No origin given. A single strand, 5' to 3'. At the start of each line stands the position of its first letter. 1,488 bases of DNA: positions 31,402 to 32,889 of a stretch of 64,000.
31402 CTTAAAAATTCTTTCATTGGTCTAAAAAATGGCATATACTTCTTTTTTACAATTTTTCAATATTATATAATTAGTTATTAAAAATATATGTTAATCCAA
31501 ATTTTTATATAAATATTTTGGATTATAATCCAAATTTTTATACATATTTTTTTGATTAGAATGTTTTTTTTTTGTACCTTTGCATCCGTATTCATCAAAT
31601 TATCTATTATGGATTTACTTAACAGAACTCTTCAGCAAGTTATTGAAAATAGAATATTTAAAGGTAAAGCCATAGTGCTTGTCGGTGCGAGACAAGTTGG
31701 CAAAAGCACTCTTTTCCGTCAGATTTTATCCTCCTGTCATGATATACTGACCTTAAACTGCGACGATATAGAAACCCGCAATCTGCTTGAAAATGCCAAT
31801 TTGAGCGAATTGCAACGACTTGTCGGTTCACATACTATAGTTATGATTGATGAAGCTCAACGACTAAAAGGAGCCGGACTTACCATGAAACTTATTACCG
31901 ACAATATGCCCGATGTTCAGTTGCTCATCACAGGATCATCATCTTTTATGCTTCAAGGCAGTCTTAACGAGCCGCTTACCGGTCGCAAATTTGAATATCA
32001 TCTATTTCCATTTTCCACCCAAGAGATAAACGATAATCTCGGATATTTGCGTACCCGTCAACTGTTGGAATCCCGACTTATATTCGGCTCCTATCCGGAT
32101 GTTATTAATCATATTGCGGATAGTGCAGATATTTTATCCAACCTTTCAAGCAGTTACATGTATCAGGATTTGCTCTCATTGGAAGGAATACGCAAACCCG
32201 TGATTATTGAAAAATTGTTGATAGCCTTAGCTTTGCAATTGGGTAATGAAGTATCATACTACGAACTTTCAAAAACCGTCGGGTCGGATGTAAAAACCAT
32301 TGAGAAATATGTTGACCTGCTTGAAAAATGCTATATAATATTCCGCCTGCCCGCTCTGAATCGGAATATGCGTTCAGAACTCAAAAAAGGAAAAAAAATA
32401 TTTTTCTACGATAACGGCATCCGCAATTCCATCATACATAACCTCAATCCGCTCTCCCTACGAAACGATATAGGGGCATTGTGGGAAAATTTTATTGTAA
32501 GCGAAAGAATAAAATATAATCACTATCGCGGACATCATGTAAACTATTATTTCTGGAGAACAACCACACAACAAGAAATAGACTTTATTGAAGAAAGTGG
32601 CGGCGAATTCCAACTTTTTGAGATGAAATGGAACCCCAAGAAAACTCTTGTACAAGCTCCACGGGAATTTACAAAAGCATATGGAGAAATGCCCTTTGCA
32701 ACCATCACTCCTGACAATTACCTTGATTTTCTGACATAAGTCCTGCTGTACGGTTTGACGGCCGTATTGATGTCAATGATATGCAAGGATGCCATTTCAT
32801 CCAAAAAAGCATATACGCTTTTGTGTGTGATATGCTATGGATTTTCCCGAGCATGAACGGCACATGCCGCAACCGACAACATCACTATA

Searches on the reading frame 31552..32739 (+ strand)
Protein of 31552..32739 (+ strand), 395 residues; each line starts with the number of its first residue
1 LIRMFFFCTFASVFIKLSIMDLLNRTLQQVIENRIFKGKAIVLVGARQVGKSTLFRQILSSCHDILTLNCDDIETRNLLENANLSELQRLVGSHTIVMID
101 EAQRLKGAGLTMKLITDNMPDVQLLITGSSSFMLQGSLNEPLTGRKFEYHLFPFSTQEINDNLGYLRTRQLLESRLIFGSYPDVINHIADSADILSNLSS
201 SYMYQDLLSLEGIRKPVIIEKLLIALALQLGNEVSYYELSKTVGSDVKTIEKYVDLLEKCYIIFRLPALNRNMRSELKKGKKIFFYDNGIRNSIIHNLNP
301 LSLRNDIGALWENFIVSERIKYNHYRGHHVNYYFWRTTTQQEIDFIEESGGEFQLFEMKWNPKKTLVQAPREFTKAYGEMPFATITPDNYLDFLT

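Call 3: search_protein_families(library=pfam, proteins=[window:31552-32739:+], max_evalue=0.01)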
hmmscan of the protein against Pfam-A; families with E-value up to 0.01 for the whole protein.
window:31552-32739:+ (395 aa): 4 families
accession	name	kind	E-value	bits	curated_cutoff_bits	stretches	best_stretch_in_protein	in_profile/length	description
PF13635.12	DUF4143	-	1.8e-40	138.7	28.1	1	205-361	2-160/160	Domain of unknown function (DUF4143)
PF13173.12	AAA_14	-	6.9e-29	100.9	27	1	38-159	2-128/129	AAA domain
PF13401.12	AAA_22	-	9.3e-05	23.2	27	0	39-65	6-36/130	AAA domain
PF13191.12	AAA_16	-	0.00026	22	32.6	1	26-73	11-63/167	AAA ATPase domain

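Call 4: search_protein_families(library=padloc, proteins=[window:31552-32739:+], max_evalue=0.01)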
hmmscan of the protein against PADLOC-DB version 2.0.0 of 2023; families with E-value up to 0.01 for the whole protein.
window:31552-32739:+ (395 aa): 7 families
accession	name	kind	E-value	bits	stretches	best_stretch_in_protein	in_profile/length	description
PDLC04789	PDC-S01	-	4.2e-155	514.4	1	23-394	2-373/375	-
PDLC04790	PDC-S01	-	1e-57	193.8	1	16-360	4-367/422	-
PDLC04787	PDC-S01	-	8.4e-51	171.1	1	19-362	5-359/412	-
PDLC04791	PDC-S01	-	3.8e-31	106.2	1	24-385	3-375/395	-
PDLC04788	PDC-S01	-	4e-19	66.9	2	38-159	19-150/448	-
PDLC04786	PDC-S01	-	2.2e-15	54.4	2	39-158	21-152/439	-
PDLC04792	PDC-S01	-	3.1e-10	37.2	1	23-129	2-121/452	-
